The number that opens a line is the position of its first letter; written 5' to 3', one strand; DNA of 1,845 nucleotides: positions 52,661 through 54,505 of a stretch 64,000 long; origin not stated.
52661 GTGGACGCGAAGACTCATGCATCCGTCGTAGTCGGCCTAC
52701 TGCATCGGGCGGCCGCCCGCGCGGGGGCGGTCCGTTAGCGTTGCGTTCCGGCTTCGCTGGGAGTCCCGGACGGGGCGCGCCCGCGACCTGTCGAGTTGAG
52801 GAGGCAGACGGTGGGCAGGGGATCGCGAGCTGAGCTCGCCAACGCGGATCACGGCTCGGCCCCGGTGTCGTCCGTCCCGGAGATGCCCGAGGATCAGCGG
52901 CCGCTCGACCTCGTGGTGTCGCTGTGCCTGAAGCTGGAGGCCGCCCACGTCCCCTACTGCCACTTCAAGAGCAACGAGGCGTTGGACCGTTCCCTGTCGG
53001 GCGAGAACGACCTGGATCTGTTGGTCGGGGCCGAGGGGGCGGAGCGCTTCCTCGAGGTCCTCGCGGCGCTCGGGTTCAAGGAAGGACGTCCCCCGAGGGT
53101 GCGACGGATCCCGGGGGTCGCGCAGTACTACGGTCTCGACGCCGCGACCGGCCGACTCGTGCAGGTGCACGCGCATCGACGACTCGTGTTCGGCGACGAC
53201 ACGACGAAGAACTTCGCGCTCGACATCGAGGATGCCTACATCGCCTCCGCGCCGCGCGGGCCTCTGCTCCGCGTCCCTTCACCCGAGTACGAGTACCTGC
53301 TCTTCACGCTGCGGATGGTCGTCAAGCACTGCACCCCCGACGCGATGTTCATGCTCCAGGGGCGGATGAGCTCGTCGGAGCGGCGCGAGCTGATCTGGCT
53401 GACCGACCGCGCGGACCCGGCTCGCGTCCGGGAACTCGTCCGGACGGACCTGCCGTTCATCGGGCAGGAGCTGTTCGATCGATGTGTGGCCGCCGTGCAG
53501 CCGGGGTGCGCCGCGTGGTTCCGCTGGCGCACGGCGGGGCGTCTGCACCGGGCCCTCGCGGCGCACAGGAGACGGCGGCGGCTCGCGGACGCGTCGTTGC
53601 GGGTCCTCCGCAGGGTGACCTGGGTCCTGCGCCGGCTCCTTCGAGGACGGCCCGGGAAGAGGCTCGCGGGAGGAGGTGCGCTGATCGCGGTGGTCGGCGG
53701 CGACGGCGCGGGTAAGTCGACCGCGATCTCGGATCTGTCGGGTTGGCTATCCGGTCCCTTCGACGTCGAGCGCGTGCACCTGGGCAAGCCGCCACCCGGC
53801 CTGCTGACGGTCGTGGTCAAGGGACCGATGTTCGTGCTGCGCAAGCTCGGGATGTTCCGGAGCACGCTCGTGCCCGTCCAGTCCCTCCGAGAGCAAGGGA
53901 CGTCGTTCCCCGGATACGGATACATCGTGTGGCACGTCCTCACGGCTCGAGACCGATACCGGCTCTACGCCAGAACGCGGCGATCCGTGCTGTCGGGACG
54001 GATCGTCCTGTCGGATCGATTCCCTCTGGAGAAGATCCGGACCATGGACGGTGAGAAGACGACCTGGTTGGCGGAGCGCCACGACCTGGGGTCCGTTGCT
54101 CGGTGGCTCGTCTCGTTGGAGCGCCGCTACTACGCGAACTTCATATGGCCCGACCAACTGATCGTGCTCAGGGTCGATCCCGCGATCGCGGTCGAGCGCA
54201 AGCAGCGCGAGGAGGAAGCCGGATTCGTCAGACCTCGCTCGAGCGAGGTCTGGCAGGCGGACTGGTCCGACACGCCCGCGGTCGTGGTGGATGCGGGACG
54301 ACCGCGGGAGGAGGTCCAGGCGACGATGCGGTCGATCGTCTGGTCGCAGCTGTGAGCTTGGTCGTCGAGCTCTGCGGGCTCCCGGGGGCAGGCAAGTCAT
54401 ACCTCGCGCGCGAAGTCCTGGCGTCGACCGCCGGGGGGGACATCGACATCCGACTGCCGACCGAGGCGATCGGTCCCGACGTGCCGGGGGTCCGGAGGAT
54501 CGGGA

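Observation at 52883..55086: Nucleotidyltransferase-kinase fusion plus a second NMP-kinase-like protein inside a Wzx/Wzy polysaccharide locus: candidate glycan phospho-modification module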

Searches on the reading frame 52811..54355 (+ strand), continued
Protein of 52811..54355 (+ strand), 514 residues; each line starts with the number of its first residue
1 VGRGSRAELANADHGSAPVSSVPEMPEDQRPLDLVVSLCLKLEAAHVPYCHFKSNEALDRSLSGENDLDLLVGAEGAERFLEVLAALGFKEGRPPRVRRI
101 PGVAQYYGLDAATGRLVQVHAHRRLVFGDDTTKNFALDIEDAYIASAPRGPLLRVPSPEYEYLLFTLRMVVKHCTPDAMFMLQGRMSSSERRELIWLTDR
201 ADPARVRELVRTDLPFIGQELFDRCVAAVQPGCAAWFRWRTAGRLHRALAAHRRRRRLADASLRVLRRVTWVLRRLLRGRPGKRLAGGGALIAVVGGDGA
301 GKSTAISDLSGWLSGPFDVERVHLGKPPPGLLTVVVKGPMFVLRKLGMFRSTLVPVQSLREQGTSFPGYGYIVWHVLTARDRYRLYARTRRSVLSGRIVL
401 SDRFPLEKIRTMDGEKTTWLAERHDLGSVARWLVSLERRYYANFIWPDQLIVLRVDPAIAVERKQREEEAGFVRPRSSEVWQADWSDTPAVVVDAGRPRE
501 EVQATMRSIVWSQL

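Call 98: find_encoding_contigs(protein=P0401, flank=6000, max_places=2)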
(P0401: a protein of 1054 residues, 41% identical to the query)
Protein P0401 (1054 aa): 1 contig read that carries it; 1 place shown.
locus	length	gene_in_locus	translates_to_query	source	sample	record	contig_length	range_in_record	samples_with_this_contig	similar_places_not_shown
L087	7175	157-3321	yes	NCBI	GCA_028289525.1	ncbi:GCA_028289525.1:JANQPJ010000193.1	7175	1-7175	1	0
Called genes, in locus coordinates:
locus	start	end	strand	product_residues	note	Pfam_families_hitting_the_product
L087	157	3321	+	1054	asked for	PF01943:Polysacc_synt, PF01554:MatE (faint), PF13440:Polysacc_synt_3, PF13521:AAA_28 (faint)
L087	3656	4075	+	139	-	-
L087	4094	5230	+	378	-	PF13579:Glyco_trans_4_4, PF13439:Glyco_transf_4, PF20706:GT4-conflict, PF00534:Glycos_transf_1, PF13692:Glyco_trans_1_4, PF13524:Glyco_trans_1_2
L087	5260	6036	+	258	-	PF01209:Ubie_methyltran, PF02353:CMAS (weak), PF03141:Methyltransf_29 (weak), PF13489:Methyltransf_23, PF13847:Methyltransf_31, PF08241:Methyltransf_11, PF08242:Methyltransf_12, PF13649:Methyltransf_25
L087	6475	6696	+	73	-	PF10771:DUF2582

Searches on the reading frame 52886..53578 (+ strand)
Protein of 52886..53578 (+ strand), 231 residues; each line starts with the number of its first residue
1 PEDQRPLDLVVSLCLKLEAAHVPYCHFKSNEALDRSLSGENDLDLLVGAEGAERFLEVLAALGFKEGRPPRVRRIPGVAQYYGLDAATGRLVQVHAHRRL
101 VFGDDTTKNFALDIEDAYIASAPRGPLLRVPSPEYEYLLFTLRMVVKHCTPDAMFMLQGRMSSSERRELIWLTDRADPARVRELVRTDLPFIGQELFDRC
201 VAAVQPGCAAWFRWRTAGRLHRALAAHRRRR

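Call 37: predict_structure(alignment_id=A2)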
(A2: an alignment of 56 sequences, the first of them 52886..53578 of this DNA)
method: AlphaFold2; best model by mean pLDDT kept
length: 231 residues; sequences in the alignment: 56
mean_pLDDT: 92.4   pTM: 0.89
mean pLDDT of the five models: 92.4, 92.2, 91.7, 91.4, 91.3
residues with pLDDT >= 90: 186; 70-90: 38; 50-70: 5; < 50: 2
segments of 3 or more residues with pLDDT < 50: none
pLDDT, mean of each block of 10 residues (from residue 1): 79 97 91 89 95 97 94 85 96 95 80 94 88 96 95 91 94 97 97 98 95 97 88 62
secondary structure, 60 per line:
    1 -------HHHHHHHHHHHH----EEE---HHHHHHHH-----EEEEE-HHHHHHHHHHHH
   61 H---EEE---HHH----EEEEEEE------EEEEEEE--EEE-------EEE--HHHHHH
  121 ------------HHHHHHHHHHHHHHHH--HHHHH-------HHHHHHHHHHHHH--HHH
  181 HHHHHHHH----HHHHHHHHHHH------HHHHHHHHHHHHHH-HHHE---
elements in order: H8-19 E24-26 H30-37 E43-47 H49-61 E65-67 E78-84 E91-97 E100-102 E110-112 H115-120 H133-148 H151-155 H163-175 H178-188 H193-203 H210-223

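Call 39: fold_search(model_id=the predicted structure, library=pdb)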
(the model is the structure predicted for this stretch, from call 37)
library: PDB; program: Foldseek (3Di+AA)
matches with E <= 10: 589; with E <= 0.001: 0
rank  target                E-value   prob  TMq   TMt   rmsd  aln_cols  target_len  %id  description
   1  5kqj_MODEL_1_A        2.0e-03  1.00  0.39  0.47   8.1       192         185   12  Solution Structure of Antibiotic-Resistance Factor ANT(2'')-Ia Reveals Substrate-Regulated Conformation Dynami (released 2017-07-12)
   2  3nyb_A                5.7e-03  0.69  0.25  0.19  13.3       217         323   10  Structure and function of the polymerase core of TRAMP, a RNA surveillance complex (released 2010-08-04)
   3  4ep7_A                6.0e-03  0.96  0.24  0.18   5.5        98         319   23  Functional implications from the Cid1 poly(U) polymerase crystal structure (released 2012-06-06)
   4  4wqk                  8.1e-03  0.99  0.38  0.48   8.2       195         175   13  Crystal structure of aminoglycoside nucleotidylyltransferase ANT(2")-Ia, apo form (released 2014-11-12)
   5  4s3n_A                1.1e-02  0.96  0.23  0.17   5.4       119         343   12  Crystal structure of human OAS3 domain I in complex with dsRNA (released 2015-03-25)
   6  5hc9_B                1.2e-02  0.60  0.27  0.17  13.4       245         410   11  Thermotoga maritima CCA-adding enzyme complexed with tRNA_CCA (released 2016-04-27)
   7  4fo1_A                1.4e-02  0.97  0.36  0.48   8.1       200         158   10  Crystal structure of lincosamide antibiotic adenylyltransferase LnuA, apo (released 2012-07-04)
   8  5w0b_A                1.4e-02  0.33  0.20  0.15  13.1       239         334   11  Structure of human TUT7 catalytic module (CM) (released 2017-06-28)
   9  4nkt_A                1.5e-02  0.97  0.25  0.19   5.0        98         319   20  Structure of Cid1 in complex with the UTP analog UMPNPP (released 2013-12-18)
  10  4nku_A                1.5e-02  0.97  0.24  0.19   5.1        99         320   19  Structure of Cid1 in complex with its short product ApU (released 2013-12-18)
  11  5cfu                  1.5e-02  0.98  0.39  0.50   8.1       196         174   14  Crystal Structure of ANT(2")-Ia in complex with adenylyl-2"-tobramycin (released 2016-07-20)
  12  5cfs                  1.5e-02  0.98  0.39  0.49   7.8       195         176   12  Crystal Structure of ANT(2")-Ia in complex with AMPCPP and tobramycin (released 2016-03-16)
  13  1r9c_B                1.6e-02  0.93  0.16  0.28   4.5        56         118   23  Crystal Structure of Fosfomycin Resistance Protein FosX from Mesorhizobium Loti (released 2004-02-10)
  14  1vfg_B                1.6e-02  0.51  0.26  0.19  12.9       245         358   12  Crystal structure of tRNA nucleotidyltransferase complexed with a primer tRNA and an incoming ATP analog (released 2004-08-10)
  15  6iw6_A                1.7e-02  0.92  0.24  0.15   5.5       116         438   15  Crystal structure of the Lin28-interacting module of human TUT4 (released 2019-04-24)
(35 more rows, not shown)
